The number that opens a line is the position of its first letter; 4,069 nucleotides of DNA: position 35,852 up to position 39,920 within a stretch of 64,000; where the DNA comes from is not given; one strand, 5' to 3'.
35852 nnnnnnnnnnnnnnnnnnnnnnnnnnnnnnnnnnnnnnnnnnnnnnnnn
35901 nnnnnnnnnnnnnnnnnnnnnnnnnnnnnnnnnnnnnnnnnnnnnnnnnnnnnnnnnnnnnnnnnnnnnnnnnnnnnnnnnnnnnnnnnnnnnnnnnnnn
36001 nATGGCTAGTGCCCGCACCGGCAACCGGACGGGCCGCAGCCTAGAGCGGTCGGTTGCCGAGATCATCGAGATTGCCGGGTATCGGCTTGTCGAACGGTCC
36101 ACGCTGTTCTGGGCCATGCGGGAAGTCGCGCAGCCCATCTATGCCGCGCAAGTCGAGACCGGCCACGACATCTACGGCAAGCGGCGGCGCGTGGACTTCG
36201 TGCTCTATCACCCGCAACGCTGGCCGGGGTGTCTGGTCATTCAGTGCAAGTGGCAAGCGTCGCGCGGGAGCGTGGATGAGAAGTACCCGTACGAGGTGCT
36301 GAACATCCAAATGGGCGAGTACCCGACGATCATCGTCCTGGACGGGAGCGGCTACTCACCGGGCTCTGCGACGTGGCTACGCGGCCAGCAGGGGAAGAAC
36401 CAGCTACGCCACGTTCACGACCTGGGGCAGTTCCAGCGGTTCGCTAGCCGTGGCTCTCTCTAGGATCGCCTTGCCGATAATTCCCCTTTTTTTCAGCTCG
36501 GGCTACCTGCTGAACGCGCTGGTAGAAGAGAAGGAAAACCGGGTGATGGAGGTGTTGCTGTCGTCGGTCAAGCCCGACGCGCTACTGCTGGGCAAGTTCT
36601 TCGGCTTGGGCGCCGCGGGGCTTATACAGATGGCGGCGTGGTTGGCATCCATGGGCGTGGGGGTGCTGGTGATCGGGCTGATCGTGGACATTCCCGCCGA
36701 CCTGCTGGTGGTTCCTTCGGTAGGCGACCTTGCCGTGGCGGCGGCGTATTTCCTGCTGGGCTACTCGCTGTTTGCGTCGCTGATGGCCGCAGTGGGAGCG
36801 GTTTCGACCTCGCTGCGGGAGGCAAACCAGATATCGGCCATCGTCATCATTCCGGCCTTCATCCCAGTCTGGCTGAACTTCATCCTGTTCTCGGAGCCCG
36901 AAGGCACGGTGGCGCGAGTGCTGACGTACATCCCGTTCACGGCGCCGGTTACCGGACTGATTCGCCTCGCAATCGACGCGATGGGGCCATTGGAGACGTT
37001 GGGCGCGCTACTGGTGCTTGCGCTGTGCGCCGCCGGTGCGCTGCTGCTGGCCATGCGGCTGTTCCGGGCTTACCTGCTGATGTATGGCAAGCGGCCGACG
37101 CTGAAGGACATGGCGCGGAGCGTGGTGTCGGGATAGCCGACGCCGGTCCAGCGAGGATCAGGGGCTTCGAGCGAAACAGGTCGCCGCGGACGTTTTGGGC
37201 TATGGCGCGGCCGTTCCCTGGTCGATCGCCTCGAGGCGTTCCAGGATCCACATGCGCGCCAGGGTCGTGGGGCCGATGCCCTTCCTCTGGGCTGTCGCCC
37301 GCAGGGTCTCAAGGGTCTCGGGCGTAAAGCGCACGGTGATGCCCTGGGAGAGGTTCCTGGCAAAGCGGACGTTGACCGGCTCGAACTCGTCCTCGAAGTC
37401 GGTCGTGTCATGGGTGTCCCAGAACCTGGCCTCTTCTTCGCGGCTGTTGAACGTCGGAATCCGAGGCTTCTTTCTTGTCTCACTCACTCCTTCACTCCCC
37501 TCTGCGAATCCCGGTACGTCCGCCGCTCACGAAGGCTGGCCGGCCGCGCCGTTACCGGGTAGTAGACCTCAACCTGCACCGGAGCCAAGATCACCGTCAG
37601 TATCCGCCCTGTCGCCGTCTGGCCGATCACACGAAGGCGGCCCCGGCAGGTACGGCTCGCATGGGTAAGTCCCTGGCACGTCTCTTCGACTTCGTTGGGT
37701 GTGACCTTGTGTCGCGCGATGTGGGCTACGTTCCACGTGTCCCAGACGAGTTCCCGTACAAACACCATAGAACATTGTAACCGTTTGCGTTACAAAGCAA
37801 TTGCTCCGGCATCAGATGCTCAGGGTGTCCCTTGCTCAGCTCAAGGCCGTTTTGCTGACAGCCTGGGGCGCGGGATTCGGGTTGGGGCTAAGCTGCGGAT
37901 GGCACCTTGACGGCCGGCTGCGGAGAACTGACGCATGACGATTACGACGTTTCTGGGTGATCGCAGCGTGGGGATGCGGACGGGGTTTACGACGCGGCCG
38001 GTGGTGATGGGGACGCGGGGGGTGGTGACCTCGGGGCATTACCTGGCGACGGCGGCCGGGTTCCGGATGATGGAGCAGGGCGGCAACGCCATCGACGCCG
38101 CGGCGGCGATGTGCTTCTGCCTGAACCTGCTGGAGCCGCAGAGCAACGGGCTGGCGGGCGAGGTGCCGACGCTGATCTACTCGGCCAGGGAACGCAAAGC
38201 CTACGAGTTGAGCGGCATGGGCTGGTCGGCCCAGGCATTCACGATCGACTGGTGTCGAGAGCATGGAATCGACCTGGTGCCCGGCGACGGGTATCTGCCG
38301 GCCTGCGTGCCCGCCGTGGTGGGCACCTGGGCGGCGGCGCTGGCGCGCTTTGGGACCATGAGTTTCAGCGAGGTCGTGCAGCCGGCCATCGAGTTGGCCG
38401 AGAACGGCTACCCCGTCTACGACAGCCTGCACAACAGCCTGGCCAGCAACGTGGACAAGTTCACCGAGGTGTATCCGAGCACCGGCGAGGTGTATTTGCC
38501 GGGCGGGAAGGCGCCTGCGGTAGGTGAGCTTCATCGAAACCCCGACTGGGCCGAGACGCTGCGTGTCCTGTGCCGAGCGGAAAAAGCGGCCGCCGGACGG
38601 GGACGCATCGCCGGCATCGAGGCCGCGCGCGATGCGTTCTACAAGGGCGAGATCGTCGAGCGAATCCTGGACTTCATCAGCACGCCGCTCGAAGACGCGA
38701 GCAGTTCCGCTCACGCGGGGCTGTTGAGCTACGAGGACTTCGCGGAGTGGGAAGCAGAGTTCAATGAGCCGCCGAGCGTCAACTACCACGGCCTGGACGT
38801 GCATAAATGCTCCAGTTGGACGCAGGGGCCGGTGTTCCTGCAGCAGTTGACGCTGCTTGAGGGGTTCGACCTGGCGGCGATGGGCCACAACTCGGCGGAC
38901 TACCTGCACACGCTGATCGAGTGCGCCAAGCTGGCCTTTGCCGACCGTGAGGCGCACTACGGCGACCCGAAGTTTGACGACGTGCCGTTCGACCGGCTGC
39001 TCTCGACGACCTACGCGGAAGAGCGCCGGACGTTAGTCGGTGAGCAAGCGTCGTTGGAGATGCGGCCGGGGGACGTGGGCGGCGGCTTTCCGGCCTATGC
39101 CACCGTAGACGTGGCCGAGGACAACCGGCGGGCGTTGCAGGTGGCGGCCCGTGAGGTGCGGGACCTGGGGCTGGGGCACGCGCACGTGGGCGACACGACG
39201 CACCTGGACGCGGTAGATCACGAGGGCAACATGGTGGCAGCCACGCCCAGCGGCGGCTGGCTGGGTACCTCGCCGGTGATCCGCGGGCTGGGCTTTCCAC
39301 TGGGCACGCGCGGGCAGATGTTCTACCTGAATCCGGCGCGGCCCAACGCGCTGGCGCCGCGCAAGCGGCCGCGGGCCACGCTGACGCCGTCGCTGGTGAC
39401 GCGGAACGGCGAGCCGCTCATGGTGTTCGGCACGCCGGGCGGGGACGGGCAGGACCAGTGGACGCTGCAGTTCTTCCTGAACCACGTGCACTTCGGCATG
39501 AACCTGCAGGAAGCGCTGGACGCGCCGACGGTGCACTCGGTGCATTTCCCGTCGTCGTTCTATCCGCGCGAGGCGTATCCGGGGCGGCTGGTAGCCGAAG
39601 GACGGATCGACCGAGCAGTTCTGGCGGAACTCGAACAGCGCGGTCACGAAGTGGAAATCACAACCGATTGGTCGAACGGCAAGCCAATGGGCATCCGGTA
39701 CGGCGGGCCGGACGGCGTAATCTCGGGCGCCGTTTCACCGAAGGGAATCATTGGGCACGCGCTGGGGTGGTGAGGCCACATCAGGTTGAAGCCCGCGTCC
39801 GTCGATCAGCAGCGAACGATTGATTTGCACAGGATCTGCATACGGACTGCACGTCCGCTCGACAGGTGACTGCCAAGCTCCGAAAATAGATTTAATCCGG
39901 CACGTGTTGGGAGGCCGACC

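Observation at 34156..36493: IS1595-family element carrying a methyltransferase-nuclease cargo, freshly inserted into an ABC-2 permease gene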

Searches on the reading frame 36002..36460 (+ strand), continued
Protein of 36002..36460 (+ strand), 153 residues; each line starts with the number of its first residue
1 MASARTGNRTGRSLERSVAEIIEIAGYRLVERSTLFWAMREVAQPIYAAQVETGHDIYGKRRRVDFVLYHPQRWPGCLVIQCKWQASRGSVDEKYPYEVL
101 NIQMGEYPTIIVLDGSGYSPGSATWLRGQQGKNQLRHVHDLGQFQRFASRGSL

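Call 42: fold_search(model_id=the predicted structure, library=pdb)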
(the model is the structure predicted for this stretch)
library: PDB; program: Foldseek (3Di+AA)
matches with E <= 10: 268; with E <= 0.001: 0
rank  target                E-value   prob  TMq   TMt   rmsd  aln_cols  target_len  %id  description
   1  9ibq_A                8.6e-03  0.72  0.30  0.18   9.4       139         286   12  Structure of BstEII with DNA substrate (released 2026-03-04)
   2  4f0p_B                2.3e-02  0.54  0.33  0.15   9.2       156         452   16  MspJI Restriction Endonuclease - P31 Form (released 2012-08-08)
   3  4f0q_D                2.4e-02  0.44  0.32  0.15  10.9       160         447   14  MspJI Restriction Endonuclease - P21 Form (released 2012-08-08)
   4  1d02_A                2.6e-02  0.77  0.42  0.34   8.8       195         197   10  CRYSTAL STRUCTURE OF MUNI RESTRICTION ENDONUCLEASE IN COMPLEX WITH COGNATE DNA (released 2000-03-08)
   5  1dc1_A                3.1e-02  0.93  0.53  0.29   9.4       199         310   14  RESTRICTION ENZYME BSOBI/DNA COMPLEX STRUCTURE: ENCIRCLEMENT OF THE DNA AND HISTIDINE-CATALYZED HYDROLYSIS WITHIN A CA (released 2001-02-21)
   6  4f0p_A                3.1e-02  0.38  0.31  0.15  10.2       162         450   16  MspJI Restriction Endonuclease - P31 Form (released 2012-08-08)
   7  1d02_B                5.3e-02  0.66  0.42  0.34   8.4       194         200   10  CRYSTAL STRUCTURE OF MUNI RESTRICTION ENDONUCLEASE IN COMPLEX WITH COGNATE DNA (released 2000-03-08)
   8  7lvv_B                6.8e-02  0.51  0.31  0.06  10.4       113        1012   14  cryoEM structure DrdV-DNA complex (released 2021-03-17)
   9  5zyv_A                1.1e-01  0.28  0.30  0.25  11.0       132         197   14  Crystal structure of human MGME1 with single strand DNA2 and Ca2+ (released 2018-09-19)
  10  7edb_A                1.3e-01  0.51  0.38  0.20   6.8       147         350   12  EcoT38I restriction endonuclease complexed with DNA (released 2022-03-16)
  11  4f0p_C                1.4e-01  0.25  0.33  0.16   9.9       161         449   15  MspJI Restriction Endonuclease - P31 Form (released 2012-08-08)
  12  6ut7_G                1.5e-01  0.38  0.27  0.11   6.4        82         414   11  Fitted model for the tetradecameric assembly of Thermococcus gammatolerans McrB AAA+ hexamers with bound McrC (released 2020-10-21)
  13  4g6v_A                2.7e-01  0.35  0.32  0.36   7.6       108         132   12  CdiA-CT/CdiI toxin and immunity complex from Burkholderia pseudomallei (released 2012-12-12)
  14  8thb_A                2.9e-01  0.18  0.31  0.13  11.3       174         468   10  Structure of the Saccharomyces cerevisiae PCNA clamp unloader Elg1-RFC complex (released 2024-05-22)
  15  1az0_B                3.5e-01  0.08  0.19  0.14  10.4       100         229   18  ECORV ENDONUCLEASE/DNA COMPLEX (released 1998-06-19)
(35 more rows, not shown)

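Call 43: search_protein_families(library=pfam, alignment_id=A1, max_evalue=1)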
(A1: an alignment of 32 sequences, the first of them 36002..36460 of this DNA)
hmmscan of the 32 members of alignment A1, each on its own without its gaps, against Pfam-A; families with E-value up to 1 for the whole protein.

A. member 1, window:36002-36460:+ (153 aa): 2 families
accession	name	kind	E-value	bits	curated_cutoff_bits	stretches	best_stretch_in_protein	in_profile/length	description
PF20472.4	PDDEXK_11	-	2.6e-31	108.7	23.7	1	6-149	1-142/145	PD-(D/E)XK nuclease superfamily domain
PF04556.18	DpnII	-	0.01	15.6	23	1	8-92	144-217/278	DpnII restriction endonuclease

B. families by the number of members that match (of 32 scanned): 6 families
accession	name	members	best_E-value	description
PF20472.4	PDDEXK_11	32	2.6e-31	PD-(D/E)XK nuclease superfamily domain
PF04556.18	DpnII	23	2.5e-06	DpnII restriction endonuclease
PF04471.18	Mrr_cat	12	0.00062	Restriction endonuclease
PF14044.11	NETI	1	0.081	NETI protein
PF22688.2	Hda_lid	1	0.17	Hda, lid domain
PF23181.1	bHLH_INO4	1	0.19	INO4 bHLH domain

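Call 44: search_protein_families(library=padloc, proteins=[window:36002-36460:+], max_evalue=0.01)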
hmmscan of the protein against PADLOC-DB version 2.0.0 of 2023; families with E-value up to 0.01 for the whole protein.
window:36002-36460:+ (153 aa): 0 families

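Call 48: search_dna_similar(query=window:36002-36460:+, collection=plasmids, mode=protein, max_evalue=0.00001, max_rows=20)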
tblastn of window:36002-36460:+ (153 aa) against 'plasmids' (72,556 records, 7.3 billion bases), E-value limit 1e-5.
Records with a match: 1; places in all: 1; records where one place covers at least 80% of the query: 1.
Best place of each record, by identity: <60% 1.
By first word of the organism name: Alicyclobacillus 1.
By predicted mobility (MOB-suite, as given by PLSDB): non-mobilizable 1.
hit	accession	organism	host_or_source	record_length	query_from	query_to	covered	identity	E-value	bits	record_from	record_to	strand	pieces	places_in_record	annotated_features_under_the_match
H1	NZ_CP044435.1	Alicyclobacillus sp. TC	cell culture,acidic hot spring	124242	8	150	93%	30.7%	4e-10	64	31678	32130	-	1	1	PD-(D/E)XK nuclease superfamily protein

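Call 49: search_dna_similar(query=window:36002-36460:+, collection=phages, mode=protein, max_evalue=0.00001, max_rows=20)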
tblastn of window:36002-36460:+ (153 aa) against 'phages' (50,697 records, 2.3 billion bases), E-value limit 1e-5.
No match.

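Call 50: get_annotated_region(hit=H1, flank=4000)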
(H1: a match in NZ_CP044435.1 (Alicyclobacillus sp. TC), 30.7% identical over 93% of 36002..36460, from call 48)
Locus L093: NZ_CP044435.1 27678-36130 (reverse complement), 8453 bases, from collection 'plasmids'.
description: Alicyclobacillus sp. TC plasmid p1, complete sequence
organism: Alicyclobacillus sp. TC (NCBI taxid 2606450)
taxonomy: Bacteria; Bacillota; Bacilli; Bacillales; Alicyclobacillaceae; Alicyclobacillus; Alicyclobacillus sp. TC
host: -; source: cell culture,acidic hot spring; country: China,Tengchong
typing (MOB-suite, as given by PLSDB): non-mobilizable
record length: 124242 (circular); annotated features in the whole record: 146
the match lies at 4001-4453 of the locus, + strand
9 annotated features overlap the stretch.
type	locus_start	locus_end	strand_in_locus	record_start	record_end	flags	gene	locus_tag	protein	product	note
CDS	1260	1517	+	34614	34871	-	-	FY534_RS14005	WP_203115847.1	hypothetical protein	-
CDS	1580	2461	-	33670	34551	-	-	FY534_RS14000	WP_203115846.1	Abi family protein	-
CDS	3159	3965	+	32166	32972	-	-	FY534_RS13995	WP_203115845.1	Dam family site-specific DNA-(adenine-N6)-methyltransferase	GO:0006306 - DNA methylation [Evidence IEA]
CDS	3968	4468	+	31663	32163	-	-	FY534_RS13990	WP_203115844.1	PD-(D/E)XK nuclease superfamily protein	-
CDS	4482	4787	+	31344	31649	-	-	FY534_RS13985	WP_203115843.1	hypothetical protein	-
CDS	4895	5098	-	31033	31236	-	-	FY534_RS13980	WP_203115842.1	helix-turn-helix transcriptional regulator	-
CDS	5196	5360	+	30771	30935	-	-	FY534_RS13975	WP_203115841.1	hypothetical protein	-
CDS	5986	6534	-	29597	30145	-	-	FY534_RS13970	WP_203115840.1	hypothetical protein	-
CDS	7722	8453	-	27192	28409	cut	-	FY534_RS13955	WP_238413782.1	helix-turn-helix transcriptional regulator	-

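Call 65: find_related_loci(query=A1, collection=viral_contigs, flank=5000)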
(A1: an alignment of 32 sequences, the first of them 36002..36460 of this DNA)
Query A1 (153 aa) in viral_contigs; peptide patterns used: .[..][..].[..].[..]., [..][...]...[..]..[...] (x = any residue, [..] = any of these).
30 stretches matched a pattern; 5 encode a relative of the query (tblastn E <= 1e-3); 5 distinct loci.
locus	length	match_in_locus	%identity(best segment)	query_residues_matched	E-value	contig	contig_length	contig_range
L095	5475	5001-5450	56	3-153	1e-54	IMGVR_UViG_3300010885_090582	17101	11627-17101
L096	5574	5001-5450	56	3-153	1e-54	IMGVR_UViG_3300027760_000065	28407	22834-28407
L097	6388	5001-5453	54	1-153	9e-54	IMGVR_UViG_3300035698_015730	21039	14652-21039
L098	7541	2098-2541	41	7-151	1e-29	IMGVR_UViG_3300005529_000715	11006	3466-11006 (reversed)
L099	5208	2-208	64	85-153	3e-27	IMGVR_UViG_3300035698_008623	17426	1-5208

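Call 79: search_protein_families(library=pfam, proteins=[L067:4013-5662:+, L067:6481-7509:+, L067:7509-8138:+, L047:4925-5845:+], max_evalue=0.001)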
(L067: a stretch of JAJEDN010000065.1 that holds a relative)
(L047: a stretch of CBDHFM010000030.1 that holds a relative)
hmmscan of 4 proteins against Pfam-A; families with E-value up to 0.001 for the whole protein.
L067:4013-5662:+ (550 aa): 2 families
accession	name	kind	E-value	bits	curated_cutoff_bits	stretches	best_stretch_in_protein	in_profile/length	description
PF07583.16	PSCyt2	-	1.9e-45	155.8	29.8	1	43-224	2-207/209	Protein of unknown function (DUF1549)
PF07587.16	PSD1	-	3.9e-45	154.6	28.5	1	283-520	1-243/244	Protein of unknown function (DUF1553)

L067:6481-7509:+ (343 aa): 2 families
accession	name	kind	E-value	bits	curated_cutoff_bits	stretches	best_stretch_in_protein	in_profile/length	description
PF01555.25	N6_N4_Mtase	-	2.5e-51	175.2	26.7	1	108-325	2-220/221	DNA methylase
PF01170.24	UPF0020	-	0.00032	20.9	22.3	0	280-317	22-59/197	RMKL-like, methyltransferase domain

L067:7509-8138:+ (210 aa): 2 families
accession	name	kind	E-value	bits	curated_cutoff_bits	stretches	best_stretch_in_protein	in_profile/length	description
PF02976.21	MutH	-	3.8e-14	52.8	23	1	56-123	3-72/103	DNA mismatch repair enzyme MutH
PF15515.12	MvaI_BcnI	-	6e-05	23.6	25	1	37-74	14-51/227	MvaI/BcnI restriction endonuclease family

L047:4925-5845:+ (307 aa): 4 families
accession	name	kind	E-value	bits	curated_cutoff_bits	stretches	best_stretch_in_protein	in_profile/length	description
PF13683.12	rve_3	-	9.5e-27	93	26.5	1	200-265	2-67/67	Integrase core domain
PF00665.32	rve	-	3.3e-17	63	32.6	1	114-211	2-102/102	Integrase core domain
PF13276.12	HTH_21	-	1.5e-12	47.9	28.1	1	48-100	6-60/60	HTH-like domain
PF13333.12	rve_2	-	1.5e-05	25.5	22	1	218-271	1-54/56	Integrase core domain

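Call 93: search_protein_representatives(alignment_id=A1)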
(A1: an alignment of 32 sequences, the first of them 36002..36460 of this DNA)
Query: 32 sequences, 152 profile positions. Proteins with E-value up to 0.001 (for the whole library): 985; up to 1e-10: 460; up to 1e-30: 53. The best 150 are listed.
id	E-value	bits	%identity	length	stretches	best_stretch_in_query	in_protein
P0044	8.0e-75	265.8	-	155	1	3-152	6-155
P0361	2.1e-68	245.0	-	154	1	5-152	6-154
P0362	1.9e-64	232.1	-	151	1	2-152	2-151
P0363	7.9e-55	200.9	-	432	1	2-152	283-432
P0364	3.1e-52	192.5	-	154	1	3-148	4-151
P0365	6.9e-51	188.1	-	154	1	2-152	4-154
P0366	4.0e-49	182.4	-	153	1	13-152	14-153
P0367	7.2e-49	181.6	-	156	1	3-151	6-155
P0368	2.1e-46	173.6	-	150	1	2-151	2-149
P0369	6.2e-46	172.0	-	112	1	1-122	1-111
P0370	6.5e-46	172.0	-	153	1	2-148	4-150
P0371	1.1e-45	171.2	-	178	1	3-152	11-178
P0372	1.4e-45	170.9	-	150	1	8-150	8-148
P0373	1.3e-44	167.8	-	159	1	15-130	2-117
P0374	2.4e-43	163.6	-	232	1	2-152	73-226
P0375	3.8e-43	163.0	-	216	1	2-152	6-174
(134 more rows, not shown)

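Call 94: search_protein_families(library=pfam, proteins=[P0363, P0374, P0375], max_evalue=0.001)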
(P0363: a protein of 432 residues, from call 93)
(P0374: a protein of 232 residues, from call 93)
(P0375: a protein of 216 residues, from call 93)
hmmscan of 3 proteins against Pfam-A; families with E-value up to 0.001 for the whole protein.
P0363 (432 aa): 2 families
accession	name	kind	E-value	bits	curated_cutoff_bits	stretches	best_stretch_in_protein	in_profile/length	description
PF02086.21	MethyltransfD12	-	2e-53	182.2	22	1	17-253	1-251/253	D12 class N6 adenine-specific DNA methyltransferase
PF20472.4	PDDEXK_11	-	3.9e-27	95.2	23.7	1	287-411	1-119/145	PD-(D/E)XK nuclease superfamily domain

P0374 (232 aa): 1 family
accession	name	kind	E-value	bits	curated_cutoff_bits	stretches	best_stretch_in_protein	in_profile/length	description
PF20472.4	PDDEXK_11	-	4.5e-12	46.4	23.7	1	126-217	40-137/145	PD-(D/E)XK nuclease superfamily domain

P0375 (216 aa): 1 family
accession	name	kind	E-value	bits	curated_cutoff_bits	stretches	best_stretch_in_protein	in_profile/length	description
PF20472.4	PDDEXK_11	-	8.5e-31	107.1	23.7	1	11-165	2-137/145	PD-(D/E)XK nuclease superfamily domain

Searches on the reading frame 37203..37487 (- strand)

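Call 75: search_protein_families(library=pfam, proteins=[window:37203-37487:-], max_evalue=0.001)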
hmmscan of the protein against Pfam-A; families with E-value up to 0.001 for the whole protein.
window:37203-37487:- (95 aa): 1 family
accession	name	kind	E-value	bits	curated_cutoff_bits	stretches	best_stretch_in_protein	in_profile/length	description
PF12441.14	CopG_antitoxin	-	1.3e-13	51.9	28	1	9-83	2-78/79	CopG antitoxin of type II toxin-antitoxin system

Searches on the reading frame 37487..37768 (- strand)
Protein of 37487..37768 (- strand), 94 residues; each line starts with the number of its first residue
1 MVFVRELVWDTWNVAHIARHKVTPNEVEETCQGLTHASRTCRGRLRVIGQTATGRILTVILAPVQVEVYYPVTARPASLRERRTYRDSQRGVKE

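Call 75: search_protein_families(library=pfam, proteins=[window:37487-37768:-], max_evalue=0.001)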
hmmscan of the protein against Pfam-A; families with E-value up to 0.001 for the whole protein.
window:37487-37768:- (94 aa): 1 family
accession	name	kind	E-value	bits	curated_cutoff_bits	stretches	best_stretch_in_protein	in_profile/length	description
PF04365.19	BrnT_toxin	-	0.00022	21.9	34.5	1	9-81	1-77/77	Ribonuclease toxin, BrnT, of type II toxin-antitoxin system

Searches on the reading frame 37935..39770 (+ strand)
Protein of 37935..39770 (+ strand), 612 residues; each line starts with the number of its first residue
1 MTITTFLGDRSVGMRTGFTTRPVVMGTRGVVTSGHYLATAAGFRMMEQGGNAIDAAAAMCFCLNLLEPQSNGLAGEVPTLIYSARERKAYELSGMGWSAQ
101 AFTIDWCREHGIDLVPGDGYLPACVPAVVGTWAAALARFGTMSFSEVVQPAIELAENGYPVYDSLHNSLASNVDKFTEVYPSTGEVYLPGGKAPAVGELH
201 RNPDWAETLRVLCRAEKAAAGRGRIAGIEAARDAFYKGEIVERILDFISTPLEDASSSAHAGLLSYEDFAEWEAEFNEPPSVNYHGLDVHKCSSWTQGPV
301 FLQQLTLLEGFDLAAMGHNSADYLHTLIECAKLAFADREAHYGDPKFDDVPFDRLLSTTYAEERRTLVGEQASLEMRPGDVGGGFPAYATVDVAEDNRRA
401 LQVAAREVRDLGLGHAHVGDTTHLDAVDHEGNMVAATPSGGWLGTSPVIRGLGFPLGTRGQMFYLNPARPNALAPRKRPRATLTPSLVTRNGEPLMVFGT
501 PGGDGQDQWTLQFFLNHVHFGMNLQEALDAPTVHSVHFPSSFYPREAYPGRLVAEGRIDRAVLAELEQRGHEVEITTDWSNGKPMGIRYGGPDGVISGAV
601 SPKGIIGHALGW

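Call 75: search_protein_families(library=pfam, proteins=[window:37935-39770:+], max_evalue=0.001)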
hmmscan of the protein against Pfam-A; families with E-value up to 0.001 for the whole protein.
window:37935-39770:+ (612 aa): 1 family
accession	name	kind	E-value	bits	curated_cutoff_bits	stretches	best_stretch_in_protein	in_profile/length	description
PF01019.26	G_glu_transpept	-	5e-113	379.1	27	1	44-586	2-493/512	Gamma-glutamyltranspeptidase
